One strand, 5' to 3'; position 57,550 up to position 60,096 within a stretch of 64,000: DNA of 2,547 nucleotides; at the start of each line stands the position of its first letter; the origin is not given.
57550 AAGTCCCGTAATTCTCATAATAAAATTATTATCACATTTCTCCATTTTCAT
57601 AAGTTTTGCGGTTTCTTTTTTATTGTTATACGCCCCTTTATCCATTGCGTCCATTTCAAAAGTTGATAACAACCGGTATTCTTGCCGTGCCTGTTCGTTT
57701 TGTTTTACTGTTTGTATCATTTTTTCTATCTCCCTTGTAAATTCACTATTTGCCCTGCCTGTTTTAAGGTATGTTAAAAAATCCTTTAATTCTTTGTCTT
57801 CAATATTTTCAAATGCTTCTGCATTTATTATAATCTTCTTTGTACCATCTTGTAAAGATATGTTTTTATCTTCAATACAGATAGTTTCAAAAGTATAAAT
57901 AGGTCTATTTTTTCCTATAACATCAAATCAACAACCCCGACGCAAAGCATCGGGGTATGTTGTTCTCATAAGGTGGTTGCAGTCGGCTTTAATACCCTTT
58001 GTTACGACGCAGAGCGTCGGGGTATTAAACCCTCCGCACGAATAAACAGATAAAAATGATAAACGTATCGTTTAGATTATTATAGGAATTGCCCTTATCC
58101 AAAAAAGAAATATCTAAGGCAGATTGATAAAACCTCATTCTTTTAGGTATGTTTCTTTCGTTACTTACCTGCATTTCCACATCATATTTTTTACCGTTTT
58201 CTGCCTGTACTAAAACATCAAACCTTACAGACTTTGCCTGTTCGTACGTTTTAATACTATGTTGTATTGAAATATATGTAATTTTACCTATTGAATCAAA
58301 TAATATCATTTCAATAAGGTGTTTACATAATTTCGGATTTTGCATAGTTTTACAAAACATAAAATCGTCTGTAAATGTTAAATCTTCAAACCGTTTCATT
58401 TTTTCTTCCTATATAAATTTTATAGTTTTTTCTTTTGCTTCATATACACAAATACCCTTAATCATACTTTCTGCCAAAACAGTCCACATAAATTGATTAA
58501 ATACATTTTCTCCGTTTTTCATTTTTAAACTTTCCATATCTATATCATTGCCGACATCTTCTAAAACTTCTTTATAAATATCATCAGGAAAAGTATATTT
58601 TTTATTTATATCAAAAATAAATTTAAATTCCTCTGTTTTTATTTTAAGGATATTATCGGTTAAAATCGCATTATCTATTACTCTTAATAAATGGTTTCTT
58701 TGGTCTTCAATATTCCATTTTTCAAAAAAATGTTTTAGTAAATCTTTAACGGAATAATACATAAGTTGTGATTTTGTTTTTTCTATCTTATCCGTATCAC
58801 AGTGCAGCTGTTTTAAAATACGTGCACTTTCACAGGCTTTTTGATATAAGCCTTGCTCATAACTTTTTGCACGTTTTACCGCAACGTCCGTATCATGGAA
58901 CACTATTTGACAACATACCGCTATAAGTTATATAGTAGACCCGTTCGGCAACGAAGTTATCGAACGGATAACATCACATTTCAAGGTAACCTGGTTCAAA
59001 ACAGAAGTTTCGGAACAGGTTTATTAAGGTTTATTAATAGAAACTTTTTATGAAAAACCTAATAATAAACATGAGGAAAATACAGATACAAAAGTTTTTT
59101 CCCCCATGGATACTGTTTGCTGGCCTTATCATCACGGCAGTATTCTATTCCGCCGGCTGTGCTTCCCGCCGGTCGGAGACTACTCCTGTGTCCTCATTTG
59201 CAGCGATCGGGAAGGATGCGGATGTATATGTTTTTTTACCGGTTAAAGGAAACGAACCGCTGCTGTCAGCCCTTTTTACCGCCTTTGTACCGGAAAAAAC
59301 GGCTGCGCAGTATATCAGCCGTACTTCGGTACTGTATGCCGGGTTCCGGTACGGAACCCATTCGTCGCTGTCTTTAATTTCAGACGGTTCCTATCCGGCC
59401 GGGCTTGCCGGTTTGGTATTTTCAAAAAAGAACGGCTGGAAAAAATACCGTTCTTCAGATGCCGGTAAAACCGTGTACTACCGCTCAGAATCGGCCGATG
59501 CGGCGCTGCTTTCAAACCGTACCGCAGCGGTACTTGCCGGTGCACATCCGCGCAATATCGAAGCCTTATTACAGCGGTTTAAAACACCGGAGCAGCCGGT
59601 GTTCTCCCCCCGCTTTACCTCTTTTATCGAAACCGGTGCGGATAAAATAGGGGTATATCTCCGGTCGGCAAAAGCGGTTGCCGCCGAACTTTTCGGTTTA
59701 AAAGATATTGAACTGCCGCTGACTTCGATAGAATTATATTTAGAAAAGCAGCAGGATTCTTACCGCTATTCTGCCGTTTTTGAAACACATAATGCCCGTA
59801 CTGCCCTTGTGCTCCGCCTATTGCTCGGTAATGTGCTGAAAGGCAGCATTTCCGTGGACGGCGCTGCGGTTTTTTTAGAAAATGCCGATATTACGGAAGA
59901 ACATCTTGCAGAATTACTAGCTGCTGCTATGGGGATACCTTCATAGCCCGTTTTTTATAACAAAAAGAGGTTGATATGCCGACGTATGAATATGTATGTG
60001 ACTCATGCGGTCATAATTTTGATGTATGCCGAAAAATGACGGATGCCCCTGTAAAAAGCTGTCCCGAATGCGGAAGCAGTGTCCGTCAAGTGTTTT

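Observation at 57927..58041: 115-bp palindromic mini-transposon caught in a clean insertion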

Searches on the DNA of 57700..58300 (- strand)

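Call 7: search_rna_families(source=window, start=57700, end=58300, threshold=evalue, max_evalue=10, show_alignments=3)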
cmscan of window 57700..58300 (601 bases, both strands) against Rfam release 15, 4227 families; matches with E-value up to 10: 5.
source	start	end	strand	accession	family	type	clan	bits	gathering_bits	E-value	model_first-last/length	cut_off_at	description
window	57862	57887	+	RF00196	AMV_RNA1_SL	Cis-reg;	-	20.3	60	1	1-35/35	no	Alfalfa mosaic virus RNA 1 5' UTR stem-loop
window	58248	58287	+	RF01378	CRISPR-DR65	Gene; CRISPR;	-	18.3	43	4.8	1-37/37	no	CRISPR RNA direct repeat element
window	57901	58004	+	RF01770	rimP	Cis-reg; leader;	-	17.5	47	3.4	1-102/102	no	Gammaprotebacteria rimP leader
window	58051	58098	+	RF01615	ceN111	Gene; snRNA; snoRNA; CD-box;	-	16.1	43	6.8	1-70/70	no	Nematode snoRNA ceN111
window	57931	58001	-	RF00563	SNORA53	Gene; snRNA; snoRNA; HACA-box;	-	11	38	5.4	1-248/248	no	Small nucleolar RNA SNORA53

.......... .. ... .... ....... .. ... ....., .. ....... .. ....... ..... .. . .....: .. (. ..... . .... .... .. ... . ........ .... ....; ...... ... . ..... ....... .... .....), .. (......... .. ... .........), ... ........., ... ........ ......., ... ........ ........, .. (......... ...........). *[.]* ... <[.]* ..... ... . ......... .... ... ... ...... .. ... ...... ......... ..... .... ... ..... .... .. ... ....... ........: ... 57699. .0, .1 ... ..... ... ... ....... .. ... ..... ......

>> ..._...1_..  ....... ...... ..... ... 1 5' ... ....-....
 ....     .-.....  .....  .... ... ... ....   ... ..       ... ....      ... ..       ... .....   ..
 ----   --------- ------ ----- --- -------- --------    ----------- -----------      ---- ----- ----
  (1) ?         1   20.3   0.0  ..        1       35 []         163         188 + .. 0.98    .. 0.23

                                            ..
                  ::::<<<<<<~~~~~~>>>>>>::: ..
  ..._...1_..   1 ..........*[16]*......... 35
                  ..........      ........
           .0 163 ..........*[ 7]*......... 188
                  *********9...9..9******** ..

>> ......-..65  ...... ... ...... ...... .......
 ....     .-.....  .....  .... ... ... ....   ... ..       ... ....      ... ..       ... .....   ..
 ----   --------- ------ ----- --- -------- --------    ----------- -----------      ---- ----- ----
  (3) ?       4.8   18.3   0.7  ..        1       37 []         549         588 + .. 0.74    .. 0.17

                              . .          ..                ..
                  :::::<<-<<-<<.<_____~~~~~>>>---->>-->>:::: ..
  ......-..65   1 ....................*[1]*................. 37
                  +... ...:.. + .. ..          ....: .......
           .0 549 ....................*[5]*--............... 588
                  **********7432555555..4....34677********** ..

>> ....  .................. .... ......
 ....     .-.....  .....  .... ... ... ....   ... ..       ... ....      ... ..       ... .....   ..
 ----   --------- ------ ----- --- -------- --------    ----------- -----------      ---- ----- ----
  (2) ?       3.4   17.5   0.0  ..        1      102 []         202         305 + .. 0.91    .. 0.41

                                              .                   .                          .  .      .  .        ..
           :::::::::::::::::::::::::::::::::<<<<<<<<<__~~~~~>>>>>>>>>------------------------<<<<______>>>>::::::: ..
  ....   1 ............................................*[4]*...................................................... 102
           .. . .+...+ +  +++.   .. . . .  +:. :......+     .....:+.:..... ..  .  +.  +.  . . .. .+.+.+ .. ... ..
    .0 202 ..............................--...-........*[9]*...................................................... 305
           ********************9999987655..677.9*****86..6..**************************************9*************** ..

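Call 72: search_dna_similar(query=window:57926-58040:-, collection=plasmids, mode=distant, max_rows=10)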
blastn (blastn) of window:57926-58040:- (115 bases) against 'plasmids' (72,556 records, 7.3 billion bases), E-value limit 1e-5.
No match.

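Call 73: search_dna_similar(query=window:57926-58040:-, collection=phages, mode=distant, max_rows=10)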
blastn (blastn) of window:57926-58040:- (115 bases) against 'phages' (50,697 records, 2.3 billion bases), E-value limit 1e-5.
No match.

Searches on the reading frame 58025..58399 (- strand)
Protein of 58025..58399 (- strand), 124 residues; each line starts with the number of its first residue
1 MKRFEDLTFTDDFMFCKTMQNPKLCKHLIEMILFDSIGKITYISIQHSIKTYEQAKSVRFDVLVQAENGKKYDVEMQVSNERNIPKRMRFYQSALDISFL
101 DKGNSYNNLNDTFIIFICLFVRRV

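Call 65: find_encoding_contigs(protein=window:58025-58399:-, flank=3000, max_places=6)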
Protein window:58025-58399:- (124 aa): no gene with exactly this product is on record in the collection.

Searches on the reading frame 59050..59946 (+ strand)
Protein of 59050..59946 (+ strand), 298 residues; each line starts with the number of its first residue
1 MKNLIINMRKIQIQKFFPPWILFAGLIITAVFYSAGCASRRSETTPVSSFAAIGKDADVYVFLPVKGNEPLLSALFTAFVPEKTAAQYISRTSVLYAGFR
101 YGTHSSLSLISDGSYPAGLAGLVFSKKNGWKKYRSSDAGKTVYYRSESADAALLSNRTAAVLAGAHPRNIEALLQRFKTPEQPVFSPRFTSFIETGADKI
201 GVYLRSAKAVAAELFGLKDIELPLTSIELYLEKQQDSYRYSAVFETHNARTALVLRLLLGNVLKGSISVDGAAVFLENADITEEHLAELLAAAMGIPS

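Call 24: search_protein_families(library=pfam, proteins=[window:59050-59946:+])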
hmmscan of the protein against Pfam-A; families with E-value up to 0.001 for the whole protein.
window:59050-59946:+ (298 aa): 1 family
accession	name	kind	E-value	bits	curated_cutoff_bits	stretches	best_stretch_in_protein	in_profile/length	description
PF20740.2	TP0453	-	7.4e-45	153.4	27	1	46-287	3-252/252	Outer membrane-associated lipoprotein TP0453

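Call 64: find_encoding_contigs(protein=window:59050-59946:+, flank=3000, max_places=6)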
Protein window:59050-59946:+ (298 aa): no gene with exactly this product is on record in the collection.
